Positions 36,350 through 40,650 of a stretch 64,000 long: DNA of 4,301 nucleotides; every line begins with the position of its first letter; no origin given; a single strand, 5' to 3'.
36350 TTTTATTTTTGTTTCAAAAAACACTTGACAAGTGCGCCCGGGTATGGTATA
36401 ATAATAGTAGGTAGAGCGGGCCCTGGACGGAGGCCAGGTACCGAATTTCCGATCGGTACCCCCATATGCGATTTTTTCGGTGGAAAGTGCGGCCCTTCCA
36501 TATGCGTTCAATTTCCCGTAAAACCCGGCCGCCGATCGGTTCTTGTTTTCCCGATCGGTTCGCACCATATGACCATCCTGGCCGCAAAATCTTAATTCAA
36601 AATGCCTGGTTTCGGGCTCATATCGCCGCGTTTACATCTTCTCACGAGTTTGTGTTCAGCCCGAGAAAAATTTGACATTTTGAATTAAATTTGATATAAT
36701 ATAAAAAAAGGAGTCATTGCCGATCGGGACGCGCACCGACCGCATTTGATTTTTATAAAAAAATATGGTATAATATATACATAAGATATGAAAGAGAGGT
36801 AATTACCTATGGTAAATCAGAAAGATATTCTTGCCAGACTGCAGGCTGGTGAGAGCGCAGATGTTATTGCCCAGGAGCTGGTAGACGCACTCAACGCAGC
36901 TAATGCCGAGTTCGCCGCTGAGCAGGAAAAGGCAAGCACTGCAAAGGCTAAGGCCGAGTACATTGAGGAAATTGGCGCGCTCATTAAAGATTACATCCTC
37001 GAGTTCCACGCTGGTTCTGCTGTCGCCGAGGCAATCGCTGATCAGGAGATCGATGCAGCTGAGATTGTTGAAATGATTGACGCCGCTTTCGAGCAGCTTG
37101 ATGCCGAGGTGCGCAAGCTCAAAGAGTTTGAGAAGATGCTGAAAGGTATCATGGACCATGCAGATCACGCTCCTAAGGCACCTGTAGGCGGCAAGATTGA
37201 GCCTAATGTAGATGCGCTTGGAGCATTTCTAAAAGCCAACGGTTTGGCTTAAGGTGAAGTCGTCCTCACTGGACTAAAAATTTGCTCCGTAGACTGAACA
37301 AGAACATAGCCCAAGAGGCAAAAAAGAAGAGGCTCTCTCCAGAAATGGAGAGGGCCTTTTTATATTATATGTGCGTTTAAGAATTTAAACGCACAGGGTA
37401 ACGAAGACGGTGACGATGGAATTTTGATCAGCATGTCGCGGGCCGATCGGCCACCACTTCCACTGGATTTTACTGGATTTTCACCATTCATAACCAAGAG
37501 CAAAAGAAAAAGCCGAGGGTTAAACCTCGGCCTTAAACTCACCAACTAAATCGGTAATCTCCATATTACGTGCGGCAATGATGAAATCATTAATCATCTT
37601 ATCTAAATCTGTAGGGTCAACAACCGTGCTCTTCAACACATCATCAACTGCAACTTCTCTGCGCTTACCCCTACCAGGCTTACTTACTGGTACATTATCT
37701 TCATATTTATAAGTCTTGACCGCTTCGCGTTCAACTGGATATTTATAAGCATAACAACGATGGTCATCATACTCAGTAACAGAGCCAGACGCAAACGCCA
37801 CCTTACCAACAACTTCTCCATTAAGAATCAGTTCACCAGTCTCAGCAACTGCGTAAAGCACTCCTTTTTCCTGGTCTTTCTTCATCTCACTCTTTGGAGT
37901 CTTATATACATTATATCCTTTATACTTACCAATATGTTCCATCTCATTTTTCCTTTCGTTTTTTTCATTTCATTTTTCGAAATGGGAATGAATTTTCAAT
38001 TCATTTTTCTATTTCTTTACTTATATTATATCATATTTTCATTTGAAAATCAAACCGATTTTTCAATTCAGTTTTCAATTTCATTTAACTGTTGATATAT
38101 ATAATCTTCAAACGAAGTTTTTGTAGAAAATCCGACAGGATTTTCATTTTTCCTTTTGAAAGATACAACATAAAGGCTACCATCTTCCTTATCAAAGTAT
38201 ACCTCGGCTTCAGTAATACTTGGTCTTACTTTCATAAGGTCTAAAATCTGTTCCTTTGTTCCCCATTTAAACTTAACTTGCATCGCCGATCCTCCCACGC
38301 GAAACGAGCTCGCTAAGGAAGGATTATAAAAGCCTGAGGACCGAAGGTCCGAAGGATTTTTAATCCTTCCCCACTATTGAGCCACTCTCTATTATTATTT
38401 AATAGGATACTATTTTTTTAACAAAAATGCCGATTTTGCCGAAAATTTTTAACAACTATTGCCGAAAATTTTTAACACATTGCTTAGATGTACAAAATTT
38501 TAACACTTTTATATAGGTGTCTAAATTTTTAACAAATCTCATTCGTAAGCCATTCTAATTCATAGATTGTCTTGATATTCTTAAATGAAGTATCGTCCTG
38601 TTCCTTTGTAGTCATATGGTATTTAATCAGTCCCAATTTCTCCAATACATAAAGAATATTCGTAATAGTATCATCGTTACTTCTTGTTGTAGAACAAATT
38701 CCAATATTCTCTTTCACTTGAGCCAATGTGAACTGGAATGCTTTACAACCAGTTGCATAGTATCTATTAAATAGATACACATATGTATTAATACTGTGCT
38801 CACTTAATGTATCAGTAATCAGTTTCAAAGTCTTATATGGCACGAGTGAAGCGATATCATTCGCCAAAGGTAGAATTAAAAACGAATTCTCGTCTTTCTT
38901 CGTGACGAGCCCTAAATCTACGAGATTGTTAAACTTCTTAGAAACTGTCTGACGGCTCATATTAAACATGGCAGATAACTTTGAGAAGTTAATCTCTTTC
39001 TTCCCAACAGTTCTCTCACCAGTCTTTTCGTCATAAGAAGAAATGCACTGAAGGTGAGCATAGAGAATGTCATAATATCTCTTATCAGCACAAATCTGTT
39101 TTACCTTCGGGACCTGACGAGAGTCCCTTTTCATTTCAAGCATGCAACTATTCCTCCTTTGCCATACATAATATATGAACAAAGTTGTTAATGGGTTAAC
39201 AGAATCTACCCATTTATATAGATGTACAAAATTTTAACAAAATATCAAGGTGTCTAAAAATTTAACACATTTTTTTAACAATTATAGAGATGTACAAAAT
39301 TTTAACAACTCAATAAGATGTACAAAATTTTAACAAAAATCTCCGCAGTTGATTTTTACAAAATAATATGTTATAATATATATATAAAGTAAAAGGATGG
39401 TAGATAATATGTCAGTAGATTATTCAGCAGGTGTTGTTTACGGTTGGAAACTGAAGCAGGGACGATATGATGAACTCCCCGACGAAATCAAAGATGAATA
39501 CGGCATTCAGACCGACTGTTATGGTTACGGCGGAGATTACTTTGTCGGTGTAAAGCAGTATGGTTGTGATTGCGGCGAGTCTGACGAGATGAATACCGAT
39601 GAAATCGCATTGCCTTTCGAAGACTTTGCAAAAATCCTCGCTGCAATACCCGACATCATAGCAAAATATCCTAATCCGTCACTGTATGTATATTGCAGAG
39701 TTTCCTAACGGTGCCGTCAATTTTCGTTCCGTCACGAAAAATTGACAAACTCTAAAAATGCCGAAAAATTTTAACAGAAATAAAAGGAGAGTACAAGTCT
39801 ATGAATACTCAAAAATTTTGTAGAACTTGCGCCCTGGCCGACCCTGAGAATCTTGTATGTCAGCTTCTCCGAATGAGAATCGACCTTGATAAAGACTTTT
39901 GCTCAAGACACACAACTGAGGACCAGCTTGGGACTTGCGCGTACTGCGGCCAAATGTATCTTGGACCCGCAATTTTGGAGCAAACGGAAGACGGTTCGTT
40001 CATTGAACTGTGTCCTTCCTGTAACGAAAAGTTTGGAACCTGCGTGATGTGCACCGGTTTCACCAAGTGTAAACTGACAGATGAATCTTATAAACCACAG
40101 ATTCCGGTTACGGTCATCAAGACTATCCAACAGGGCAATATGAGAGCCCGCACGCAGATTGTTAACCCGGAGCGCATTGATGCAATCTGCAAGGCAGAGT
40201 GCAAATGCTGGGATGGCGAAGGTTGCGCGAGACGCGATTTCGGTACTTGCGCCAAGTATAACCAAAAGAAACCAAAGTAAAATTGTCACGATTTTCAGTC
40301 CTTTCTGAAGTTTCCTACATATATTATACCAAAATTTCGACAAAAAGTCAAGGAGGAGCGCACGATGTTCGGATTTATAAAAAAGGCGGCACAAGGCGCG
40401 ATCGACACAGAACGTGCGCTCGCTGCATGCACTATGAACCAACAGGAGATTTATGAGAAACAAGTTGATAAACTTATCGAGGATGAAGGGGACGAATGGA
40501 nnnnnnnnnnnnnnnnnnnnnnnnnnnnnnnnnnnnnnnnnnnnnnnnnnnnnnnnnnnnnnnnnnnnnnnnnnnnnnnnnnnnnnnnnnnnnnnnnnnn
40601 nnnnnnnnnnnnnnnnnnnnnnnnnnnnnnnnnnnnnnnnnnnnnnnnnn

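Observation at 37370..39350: Oppositely oriented island with an HTH gene flanked on both sides by 19-bp iterons (candidate origin/repressor locus)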

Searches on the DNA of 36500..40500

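Call 34: search_rna_families(source=window, start=36500, end=40500, threshold=evalue, max_evalue=1)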
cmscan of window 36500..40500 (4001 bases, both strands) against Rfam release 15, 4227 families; matches with E-value up to 1: 2.
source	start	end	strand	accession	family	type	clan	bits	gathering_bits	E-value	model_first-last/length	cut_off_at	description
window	37235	37363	+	RF02617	SSRC10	Gene; sRNA;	-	28.2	56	0.02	1-113/113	no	Streptococcus sRNA 10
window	39250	39313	+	RF00788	mir-287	Gene; miRNA;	-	20.4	80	0.68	1-73/73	no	mir-287 microRNA precursor family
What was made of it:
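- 38314..38373 (-): Long hairpin in the 5' leader of the 71-aa gene, probably an RNA stabiliser or processing site. No Rfam match (call 34).
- Tried and rejected: Only a sub-threshold sRNA hit on the terminator and a spurious miRNA hit (call 34).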

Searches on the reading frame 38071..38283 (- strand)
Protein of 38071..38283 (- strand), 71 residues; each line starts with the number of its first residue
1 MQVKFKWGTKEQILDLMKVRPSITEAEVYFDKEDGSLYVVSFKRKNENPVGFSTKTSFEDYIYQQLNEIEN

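Call 7: search_protein_families(library=pfam, proteins=[window:38071-38283:-], max_evalue=0.1)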
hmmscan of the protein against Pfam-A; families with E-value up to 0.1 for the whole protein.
seq(71 aa): 0 families

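Call 8: search_protein_families(library=phrogs, proteins=[window:38071-38283:-], max_evalue=0.1)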
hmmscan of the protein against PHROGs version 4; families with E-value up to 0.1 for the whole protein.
seq(71 aa): 1 family
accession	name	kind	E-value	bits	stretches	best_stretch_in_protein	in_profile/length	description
phrog_562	-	tail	0.0084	16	1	24-65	95-132/377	RNA ligase and tail fiber protein attachment catalyst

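Call 54: search_protein_families(library=ncbifam, proteins=[window:38071-38283:-], max_evalue=0.1)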
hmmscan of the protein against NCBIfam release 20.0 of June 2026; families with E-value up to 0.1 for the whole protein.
seq(71 aa): 0 families

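Call 70: search_protein_families(library=padloc, proteins=[window:38071-38283:-], max_evalue=0.1)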
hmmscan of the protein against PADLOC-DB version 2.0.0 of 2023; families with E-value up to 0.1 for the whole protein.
seq(71 aa): 0 families
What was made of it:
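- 38068..38283 (-): 71-aa gene of unknown function, a variable cargo gene of the island. No family hits (calls 7, 8, 54, 70).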
